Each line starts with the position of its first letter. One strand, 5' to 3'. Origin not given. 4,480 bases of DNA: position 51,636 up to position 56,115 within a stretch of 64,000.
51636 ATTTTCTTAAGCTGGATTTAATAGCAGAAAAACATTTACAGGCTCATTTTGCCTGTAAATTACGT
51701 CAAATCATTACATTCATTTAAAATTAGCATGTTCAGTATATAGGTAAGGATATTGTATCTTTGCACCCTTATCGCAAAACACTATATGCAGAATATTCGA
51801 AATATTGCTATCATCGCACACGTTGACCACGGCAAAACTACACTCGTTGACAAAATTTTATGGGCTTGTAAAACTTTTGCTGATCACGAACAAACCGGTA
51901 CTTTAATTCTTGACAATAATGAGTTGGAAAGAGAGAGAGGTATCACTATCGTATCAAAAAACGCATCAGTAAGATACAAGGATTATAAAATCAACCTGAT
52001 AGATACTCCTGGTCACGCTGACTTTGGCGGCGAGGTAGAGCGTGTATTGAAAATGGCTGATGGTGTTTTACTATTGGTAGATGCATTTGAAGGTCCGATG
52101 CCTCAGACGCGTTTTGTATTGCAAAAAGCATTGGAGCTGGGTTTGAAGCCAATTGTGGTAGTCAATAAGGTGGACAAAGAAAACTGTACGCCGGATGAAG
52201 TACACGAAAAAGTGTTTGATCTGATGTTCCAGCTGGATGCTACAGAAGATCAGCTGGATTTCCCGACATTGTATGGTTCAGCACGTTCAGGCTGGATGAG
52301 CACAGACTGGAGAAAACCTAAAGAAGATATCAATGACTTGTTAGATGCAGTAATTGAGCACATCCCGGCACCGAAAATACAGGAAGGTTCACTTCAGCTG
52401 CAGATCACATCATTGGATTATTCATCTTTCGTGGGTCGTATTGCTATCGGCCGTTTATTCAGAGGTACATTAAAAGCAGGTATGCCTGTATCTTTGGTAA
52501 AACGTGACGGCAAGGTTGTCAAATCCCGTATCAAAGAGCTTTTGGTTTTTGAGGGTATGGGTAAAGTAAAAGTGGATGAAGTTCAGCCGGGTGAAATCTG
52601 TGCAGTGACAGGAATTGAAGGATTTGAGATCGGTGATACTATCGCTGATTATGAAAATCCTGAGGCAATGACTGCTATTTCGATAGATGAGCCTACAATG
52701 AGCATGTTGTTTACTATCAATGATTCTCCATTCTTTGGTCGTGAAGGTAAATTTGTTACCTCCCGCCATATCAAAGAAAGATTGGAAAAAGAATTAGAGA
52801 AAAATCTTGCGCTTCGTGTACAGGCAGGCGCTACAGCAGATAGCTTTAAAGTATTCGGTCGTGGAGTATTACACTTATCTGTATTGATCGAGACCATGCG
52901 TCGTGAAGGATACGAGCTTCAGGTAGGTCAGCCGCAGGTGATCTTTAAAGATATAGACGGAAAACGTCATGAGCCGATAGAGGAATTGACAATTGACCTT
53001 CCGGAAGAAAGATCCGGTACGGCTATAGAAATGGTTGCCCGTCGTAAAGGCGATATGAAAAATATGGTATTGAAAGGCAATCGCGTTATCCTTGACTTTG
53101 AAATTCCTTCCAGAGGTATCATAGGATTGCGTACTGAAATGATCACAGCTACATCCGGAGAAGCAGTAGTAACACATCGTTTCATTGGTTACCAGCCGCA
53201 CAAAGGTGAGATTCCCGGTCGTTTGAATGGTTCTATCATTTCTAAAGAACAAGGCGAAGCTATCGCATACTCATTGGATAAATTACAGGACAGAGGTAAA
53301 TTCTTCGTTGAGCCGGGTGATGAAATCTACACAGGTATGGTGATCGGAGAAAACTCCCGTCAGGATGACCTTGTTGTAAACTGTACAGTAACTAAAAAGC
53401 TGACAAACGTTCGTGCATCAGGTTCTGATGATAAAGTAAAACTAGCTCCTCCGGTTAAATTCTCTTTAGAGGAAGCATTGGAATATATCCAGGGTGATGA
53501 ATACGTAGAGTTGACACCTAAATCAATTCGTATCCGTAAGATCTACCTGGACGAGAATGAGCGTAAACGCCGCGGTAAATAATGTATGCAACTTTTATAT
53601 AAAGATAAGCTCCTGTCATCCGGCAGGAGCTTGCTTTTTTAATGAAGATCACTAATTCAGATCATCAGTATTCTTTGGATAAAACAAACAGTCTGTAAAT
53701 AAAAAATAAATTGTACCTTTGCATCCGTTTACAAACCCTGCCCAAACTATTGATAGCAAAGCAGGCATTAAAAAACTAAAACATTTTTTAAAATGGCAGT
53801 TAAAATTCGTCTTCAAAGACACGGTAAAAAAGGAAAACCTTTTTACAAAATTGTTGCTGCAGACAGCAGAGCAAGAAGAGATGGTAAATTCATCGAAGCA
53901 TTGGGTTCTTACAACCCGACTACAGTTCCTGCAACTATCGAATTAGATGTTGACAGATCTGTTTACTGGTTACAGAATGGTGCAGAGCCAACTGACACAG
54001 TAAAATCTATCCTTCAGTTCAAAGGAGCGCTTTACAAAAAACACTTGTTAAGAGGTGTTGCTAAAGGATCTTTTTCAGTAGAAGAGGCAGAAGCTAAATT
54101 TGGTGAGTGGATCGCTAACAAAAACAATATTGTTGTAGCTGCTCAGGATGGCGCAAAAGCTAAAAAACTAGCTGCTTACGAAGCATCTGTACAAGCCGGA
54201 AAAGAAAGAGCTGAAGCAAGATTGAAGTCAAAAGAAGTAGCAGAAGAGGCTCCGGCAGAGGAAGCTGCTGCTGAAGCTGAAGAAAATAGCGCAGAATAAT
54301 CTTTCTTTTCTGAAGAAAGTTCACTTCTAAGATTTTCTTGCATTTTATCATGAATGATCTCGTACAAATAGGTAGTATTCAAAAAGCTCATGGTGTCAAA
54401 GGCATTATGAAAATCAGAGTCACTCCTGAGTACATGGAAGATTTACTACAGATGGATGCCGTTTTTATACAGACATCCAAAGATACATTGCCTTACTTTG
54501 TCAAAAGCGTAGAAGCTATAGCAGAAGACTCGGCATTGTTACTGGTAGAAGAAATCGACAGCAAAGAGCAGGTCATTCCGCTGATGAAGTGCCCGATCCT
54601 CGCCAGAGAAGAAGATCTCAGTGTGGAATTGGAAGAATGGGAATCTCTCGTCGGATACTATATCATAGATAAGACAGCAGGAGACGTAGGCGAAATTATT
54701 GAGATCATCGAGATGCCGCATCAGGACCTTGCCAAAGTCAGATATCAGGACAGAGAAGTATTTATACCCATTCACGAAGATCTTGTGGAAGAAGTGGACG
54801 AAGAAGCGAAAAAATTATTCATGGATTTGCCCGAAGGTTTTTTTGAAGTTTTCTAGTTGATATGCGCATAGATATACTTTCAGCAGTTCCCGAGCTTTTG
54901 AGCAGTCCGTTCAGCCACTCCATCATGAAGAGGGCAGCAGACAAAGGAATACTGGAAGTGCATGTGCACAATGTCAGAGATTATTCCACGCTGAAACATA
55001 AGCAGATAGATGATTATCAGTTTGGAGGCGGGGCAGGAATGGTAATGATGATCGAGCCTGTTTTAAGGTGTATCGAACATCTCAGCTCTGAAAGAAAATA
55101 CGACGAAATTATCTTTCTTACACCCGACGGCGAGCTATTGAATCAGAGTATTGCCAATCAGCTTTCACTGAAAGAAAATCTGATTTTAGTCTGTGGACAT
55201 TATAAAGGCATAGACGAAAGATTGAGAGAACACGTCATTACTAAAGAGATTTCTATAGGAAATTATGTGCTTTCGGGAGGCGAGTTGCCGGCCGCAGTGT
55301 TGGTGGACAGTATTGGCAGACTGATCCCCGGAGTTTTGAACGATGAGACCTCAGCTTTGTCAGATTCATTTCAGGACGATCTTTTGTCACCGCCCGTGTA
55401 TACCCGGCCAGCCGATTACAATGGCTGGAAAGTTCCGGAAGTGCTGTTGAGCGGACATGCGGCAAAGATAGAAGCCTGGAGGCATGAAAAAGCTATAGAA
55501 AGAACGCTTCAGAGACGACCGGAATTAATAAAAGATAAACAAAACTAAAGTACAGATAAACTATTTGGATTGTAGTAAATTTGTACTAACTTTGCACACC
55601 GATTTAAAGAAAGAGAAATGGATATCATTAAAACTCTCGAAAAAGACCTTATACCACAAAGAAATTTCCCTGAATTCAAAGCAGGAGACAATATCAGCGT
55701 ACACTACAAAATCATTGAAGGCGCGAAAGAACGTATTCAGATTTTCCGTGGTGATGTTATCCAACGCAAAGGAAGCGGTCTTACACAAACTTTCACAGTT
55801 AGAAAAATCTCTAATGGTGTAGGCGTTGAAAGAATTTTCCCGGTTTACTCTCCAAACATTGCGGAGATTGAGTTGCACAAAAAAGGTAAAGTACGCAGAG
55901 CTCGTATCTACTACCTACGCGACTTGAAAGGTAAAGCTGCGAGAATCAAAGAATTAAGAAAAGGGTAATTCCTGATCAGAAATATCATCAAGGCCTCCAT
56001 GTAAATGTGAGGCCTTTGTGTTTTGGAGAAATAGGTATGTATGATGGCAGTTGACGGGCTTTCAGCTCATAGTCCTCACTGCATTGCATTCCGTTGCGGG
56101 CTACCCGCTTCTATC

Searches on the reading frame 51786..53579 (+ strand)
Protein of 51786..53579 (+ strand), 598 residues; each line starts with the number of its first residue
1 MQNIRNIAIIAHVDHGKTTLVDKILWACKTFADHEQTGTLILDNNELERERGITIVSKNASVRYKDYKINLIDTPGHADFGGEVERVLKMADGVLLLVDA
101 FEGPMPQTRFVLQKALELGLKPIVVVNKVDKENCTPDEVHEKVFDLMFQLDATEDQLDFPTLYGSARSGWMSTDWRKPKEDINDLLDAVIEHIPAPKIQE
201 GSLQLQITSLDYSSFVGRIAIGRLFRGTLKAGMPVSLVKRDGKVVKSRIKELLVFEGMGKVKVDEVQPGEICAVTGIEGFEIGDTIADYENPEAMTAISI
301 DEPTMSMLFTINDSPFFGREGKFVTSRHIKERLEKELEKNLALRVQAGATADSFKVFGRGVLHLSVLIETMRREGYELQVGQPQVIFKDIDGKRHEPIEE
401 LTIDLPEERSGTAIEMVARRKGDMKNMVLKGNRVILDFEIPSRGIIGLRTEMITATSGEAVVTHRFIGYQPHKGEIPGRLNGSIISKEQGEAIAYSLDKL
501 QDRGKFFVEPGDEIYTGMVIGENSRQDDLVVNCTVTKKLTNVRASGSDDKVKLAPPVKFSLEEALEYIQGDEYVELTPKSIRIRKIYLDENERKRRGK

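Call 94: find_homologous_proteins(query=window:51786-53579:+, max_evalue=1e-100)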
Query window:51786-53579:+ (598 aa): 8000 proteins with E <= 1e-100 among 8000 candidates; the best 120 are listed.
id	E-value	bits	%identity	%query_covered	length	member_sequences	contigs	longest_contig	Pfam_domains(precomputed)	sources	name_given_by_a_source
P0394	0.0e+0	1335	100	100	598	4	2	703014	PF21018.3,PF01926.30,PF00679.31,PF00009.34,PF03144.32,PF22042.3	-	-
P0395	0.0e+0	1288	95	100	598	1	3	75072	PF21018.3,PF01926.30,PF00679.31,PF00009.34,PF03144.32,PF22042.3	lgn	-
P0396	0.0e+0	1239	90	100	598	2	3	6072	PF21018.3,PF01926.30,PF00679.31,PF00009.34,PF03144.32,PF22042.3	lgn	-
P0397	0.0e+0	1232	90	100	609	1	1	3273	PF21018.3,PF01926.30,PF00679.31,PF00009.34,PF03144.32,PF22042.3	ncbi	-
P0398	0.0e+0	1227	90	100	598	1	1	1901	PF21018.3,PF01926.30,PF00679.31,PF00009.34,PF03144.32,PF22042.3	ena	-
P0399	0.0e+0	1222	89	100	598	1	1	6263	PF21018.3,PF01926.30,PF00679.31,PF00009.34,PF03144.32,PF22042.3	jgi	jgi:GTP-binding protein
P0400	0.0e+0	1221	89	100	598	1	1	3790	PF21018.3,PF01926.30,PF00679.31,PF00009.34,PF03144.32,PF22042.3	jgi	jgi:GTP-binding protein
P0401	0.0e+0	1220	91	100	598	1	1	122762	PF21018.3,PF01926.30,PF00679.31,PF00009.34,PF03144.32,PF22042.3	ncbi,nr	ncbi:MAG: translational GTPase TypA [Chitinophagales bacterium]|nr:translational GTPase TypA [Chitin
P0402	0.0e+0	1219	89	100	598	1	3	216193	PF21018.3,PF01926.30,PF00679.31,PF00009.34,PF03144.32,PF22042.3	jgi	jgi:GTP-binding protein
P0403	0.0e+0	1208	89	100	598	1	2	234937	PF21018.3,PF01926.30,PF00679.31,PF00009.34,PF03144.32,PF22042.3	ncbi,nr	ncbi:MAG: translational GTPase TypA [Chitinophagales bacterium]|nr:translational GTPase TypA [Chitin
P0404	0.0e+0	1208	89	100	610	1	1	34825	PF21018.3,PF01926.30,PF00679.31,PF00009.34,PF03144.32,PF22042.3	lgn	-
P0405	0.0e+0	1200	88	100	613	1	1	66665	PF21018.3,PF01926.30,PF00679.31,PF00009.34,PF03144.32,PF22042.3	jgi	jgi:GTP-binding protein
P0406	0.0e+0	1195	87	99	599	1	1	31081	PF21018.3,PF01926.30,PF00679.31,PF00009.34,PF03144.32,PF22042.3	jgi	-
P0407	0.0e+0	1195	87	99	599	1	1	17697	PF21018.3,PF01926.30,PF00679.31,PF00009.34,PF03144.32,PF22042.3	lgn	-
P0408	0.0e+0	1194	81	100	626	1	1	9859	PF21018.3,PF01926.30,PF00679.31,PF00009.34,PF03144.32,PF22042.3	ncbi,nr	ncbi:MAG TPA: translational GTPase TypA [Chitinophagales bacterium]|nr:translational GTPase TypA [Ch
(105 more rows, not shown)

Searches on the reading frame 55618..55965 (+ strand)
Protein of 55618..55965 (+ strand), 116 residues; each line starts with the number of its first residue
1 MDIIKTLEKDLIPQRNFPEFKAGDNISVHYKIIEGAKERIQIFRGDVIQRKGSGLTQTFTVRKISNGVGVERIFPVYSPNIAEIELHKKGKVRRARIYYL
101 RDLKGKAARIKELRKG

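Call 39: list_cluster_members(proteins=[window:55618-55965:+, window:54862-55545:+, window:53793-54296:+])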
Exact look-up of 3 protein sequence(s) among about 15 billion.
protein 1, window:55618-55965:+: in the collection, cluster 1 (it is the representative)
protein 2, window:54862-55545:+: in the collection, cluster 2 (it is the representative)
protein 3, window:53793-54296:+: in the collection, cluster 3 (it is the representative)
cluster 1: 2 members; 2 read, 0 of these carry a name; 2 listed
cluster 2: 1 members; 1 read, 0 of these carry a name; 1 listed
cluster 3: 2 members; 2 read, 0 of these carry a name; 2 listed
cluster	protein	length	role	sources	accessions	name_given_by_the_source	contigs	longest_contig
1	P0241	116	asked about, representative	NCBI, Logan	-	-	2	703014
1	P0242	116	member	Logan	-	-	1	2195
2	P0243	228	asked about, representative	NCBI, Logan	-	-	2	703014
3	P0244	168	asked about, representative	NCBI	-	-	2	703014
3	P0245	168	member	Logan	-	-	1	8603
